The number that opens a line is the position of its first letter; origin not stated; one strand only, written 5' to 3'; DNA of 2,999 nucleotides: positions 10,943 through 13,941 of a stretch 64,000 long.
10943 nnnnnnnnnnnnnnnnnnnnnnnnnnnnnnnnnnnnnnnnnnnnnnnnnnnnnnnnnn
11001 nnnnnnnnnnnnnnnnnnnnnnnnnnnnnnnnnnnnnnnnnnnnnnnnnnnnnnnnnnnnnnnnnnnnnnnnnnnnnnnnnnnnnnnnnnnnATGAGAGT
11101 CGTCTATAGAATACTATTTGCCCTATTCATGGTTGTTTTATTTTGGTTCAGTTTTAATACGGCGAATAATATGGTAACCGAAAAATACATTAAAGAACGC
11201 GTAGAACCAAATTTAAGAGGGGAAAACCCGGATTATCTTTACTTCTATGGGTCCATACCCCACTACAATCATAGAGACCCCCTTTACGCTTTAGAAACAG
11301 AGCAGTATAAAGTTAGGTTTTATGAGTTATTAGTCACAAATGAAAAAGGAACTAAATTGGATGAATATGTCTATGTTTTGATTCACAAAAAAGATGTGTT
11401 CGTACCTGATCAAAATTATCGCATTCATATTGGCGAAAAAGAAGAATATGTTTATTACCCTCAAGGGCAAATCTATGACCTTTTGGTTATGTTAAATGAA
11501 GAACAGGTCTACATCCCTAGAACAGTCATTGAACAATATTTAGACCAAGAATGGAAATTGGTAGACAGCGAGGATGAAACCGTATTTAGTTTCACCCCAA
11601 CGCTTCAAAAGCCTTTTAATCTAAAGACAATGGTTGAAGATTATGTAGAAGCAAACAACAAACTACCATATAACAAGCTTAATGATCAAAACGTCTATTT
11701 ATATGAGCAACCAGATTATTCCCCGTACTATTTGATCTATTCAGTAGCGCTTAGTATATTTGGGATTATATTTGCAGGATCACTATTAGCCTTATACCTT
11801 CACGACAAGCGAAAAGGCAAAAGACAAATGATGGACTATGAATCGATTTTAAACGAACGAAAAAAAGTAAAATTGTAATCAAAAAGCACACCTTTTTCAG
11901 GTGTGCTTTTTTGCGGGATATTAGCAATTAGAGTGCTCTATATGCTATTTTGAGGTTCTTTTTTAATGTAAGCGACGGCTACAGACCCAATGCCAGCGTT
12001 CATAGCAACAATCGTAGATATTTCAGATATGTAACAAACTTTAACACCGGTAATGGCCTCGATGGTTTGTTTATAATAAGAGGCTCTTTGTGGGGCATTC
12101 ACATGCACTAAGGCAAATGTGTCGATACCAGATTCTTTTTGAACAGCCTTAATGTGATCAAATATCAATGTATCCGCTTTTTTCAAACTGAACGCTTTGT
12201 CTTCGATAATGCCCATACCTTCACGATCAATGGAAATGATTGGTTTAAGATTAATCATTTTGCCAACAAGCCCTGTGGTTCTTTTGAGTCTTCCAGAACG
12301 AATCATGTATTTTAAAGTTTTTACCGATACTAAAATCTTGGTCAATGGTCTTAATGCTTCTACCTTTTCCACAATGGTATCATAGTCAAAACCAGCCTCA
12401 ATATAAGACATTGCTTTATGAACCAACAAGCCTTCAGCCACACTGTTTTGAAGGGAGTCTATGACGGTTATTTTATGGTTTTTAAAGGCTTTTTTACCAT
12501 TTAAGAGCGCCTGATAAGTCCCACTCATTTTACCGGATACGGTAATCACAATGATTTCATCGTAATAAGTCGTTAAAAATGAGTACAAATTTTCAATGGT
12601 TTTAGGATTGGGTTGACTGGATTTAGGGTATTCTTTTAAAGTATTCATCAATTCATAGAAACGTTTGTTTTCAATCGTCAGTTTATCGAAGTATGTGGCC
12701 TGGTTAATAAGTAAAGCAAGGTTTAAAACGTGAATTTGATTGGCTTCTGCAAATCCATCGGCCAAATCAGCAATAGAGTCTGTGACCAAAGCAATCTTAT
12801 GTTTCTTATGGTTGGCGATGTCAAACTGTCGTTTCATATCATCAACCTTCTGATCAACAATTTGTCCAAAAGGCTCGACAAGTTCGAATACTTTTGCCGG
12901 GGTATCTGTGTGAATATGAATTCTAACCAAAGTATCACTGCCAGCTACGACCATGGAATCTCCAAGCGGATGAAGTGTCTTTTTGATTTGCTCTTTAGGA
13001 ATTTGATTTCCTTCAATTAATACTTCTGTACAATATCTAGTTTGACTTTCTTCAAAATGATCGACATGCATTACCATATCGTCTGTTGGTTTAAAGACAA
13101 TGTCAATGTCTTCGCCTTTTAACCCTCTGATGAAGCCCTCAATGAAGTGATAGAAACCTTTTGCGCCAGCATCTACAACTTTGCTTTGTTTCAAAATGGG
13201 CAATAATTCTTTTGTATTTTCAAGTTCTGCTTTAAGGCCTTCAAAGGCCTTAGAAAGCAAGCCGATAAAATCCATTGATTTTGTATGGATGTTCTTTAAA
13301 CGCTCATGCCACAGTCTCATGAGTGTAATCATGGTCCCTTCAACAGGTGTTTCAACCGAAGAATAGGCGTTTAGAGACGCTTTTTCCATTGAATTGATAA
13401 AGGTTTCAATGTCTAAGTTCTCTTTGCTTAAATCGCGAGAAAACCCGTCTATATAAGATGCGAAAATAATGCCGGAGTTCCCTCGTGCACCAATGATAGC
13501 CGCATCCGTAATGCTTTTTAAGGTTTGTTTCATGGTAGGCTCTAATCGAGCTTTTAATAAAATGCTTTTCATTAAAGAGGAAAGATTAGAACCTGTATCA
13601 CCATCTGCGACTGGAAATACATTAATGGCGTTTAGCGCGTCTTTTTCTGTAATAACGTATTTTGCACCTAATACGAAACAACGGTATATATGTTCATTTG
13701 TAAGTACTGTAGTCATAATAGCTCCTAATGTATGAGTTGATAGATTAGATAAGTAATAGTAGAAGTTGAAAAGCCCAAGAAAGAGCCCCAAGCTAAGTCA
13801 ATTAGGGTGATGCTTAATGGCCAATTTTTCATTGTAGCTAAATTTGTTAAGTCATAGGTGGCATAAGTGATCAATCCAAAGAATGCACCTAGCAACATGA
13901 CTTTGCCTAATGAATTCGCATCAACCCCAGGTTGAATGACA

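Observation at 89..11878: Candidate capture-digest-import module for extracellular nucleic acids: a split YhcR-like nuclease system wired to a CUT1 ABC importer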

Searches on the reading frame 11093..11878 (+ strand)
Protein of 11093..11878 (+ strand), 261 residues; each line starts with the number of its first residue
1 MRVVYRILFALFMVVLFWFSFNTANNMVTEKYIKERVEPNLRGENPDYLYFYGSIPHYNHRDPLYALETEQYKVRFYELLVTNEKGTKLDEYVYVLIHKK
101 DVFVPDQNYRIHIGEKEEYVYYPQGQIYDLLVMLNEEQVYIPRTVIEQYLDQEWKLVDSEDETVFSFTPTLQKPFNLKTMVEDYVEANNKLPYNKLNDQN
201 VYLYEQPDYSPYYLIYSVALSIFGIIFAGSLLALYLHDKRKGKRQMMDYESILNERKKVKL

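Call 3: search_protein_families(library=pfam, proteins=[window:11093-11878:+], max_evalue=0.01)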
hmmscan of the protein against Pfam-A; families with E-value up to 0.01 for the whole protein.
window:11093-11878:+ (261 aa): 0 families

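Call 4: search_protein_families(library=ncbifam, proteins=[window:11093-11878:+], max_evalue=0.01)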
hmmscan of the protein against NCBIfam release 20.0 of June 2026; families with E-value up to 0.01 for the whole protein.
window:11093-11878:+ (261 aa): 0 families

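Call 65: search_protein_representatives(protein=window:11093-11878:+)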
Query: 261 residues. Proteins with E-value up to 0.001 (for the whole library): 28; up to 1e-10: 21; up to 1e-30: 3. The best 28 are listed.
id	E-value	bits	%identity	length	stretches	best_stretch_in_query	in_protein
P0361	6.8e-97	340.0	60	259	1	1-257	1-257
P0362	4.2e-56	206.4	40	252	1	1-244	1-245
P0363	1.2e-54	201.6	39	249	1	2-241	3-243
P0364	4.1e-22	95.0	43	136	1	128-243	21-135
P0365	8.4e-20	87.4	26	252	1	13-240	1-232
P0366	2.8e-19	85.7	29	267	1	1-244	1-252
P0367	1.2e-18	83.6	27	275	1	1-250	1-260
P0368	3.6e-17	78.8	32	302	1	1-253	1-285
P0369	4.0e-17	78.6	27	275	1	1-240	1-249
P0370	4.1e-17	78.6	42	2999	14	79-115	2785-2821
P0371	4.3e-17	78.5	27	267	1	1-220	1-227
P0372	6.1e-17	78.0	29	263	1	1-232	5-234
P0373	1.0e-15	74.0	26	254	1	1-242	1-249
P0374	2.2e-13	66.4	24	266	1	6-251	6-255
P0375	2.4e-13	66.3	27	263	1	1-249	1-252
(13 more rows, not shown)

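Call 67: search_solved_structures(query=A4, max_evalue=10)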
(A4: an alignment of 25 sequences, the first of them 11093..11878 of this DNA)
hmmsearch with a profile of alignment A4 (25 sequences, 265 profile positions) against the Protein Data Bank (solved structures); distinct sequences matched with E-value up to 10: 6.
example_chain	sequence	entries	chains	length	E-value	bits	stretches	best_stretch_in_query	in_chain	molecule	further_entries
3p4x_A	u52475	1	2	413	0.012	18.4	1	39-112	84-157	reverse gyrase helicase-like domain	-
3oiy_A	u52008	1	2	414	0.012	18.3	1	39-112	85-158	reverse gyrase helicase domain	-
3p4y_A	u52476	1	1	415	0.012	18.3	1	39-112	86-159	reverse gyrase helicase domain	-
7fse_A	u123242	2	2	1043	0.037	16.7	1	39-112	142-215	Reverse gyrase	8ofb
4ddt_A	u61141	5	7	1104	0.039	16.7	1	39-112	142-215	Reverse gyrase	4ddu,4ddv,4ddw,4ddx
7fsf_A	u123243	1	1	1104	0.039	16.7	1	39-112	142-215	Reverse gyrase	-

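Call 68: search_protein_families(library=pfam, alignment_id=A4, max_evalue=1)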
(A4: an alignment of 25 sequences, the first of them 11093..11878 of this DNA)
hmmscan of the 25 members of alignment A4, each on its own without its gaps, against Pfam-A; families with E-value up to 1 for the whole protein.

A. member 1, window:11093-11878:+ (261 aa): 1 family
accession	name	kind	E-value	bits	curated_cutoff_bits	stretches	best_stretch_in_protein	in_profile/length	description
PF12698.13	ABC2_membrane_3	-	0.085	12.4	31.6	1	115-241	78-190/347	ABC-2 family transporter protein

B. families by the number of members that match (of 25 scanned): 20 families
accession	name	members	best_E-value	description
PF13273.12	DUF4064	3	0.007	Protein of unknown function (DUF4064)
PF06703.16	SPC25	2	0.063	Microsomal signal peptidase 25 kDa subunit (SPC25)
PF12698.13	ABC2_membrane_3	2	0.085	ABC-2 family transporter protein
PF03442.20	CBM_X2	1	0.00078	Carbohydrate binding domain X2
PF09488.16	Osmo_MPGsynth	1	0.0024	Mannosyl-3-phosphoglycerate synthase (osmo_MPGsynth)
PF11381.13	DUF3185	1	0.006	Protein of unknown function (DUF3185)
PF10754.15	DUF2569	1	0.0095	Protein of unknown function (DUF2569)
PF15428.11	Imm26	1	0.01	Immunity protein 26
PF23519.1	Microp_apicomplexa_10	1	0.012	Apicomplexa microprotein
PF12980.13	DUF3864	1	0.023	Domain of Unknown Function with PDB structure (DUF3864)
PF02411.20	MerT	1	0.053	MerT mercuric transport protein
PF11395.13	bCoV_NS7B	1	0.06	Betacoronavirus NS7B protein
PF12914.13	SH3_7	1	0.075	SH3 domain of SH3b2 type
PF08977.15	BOFC_N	1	0.077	Bypass of Forespore C, N terminal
PF11429.13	Colicin_D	1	0.083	Colicin D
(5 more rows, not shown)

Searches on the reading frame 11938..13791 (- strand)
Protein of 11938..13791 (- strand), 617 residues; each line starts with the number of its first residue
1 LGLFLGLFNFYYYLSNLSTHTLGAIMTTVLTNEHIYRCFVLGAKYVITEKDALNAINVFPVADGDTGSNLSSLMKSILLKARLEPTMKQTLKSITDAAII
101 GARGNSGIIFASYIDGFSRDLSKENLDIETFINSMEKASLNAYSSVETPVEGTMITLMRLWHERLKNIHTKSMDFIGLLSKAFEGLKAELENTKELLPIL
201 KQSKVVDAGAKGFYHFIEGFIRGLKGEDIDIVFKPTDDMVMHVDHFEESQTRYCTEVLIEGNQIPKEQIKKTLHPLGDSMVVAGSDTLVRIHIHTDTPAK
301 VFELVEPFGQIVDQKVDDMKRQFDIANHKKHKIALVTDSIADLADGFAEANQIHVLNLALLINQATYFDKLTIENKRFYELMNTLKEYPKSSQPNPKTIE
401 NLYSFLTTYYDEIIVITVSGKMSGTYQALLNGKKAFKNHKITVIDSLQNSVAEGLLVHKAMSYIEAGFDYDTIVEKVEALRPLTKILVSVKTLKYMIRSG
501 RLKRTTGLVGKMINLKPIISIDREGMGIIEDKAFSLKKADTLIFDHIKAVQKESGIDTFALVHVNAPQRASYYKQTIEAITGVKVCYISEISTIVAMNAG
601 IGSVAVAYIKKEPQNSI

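Call 75: search_protein_families(library=ncbifam, proteins=[window:11938-13791:-], max_evalue=0.00001)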
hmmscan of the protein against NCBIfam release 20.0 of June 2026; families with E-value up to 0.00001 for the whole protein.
window:11938-13791:- (617 aa): 4 families
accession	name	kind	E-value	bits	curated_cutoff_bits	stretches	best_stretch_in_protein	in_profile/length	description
TIGR03599.1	YloV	subfamily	7.7e-76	255.7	396.1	1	39-329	5-302/530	DAK2 domain fusion protein YloV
TIGR00762.1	DegV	domain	1.2e-70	237.9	99.7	1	333-609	1-276/276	DegV family EDD domain-containing protein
NF038248.1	FakA_VfrB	equivalog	4.9e-49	167.2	975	1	40-329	13-317/549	fatty acid kinase catalytic subunit FakA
NF038249.1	fatty_FakB1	equivalog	3.9e-35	121.4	350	1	332-612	2-283/286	fatty acid kinase binding subunit FakB1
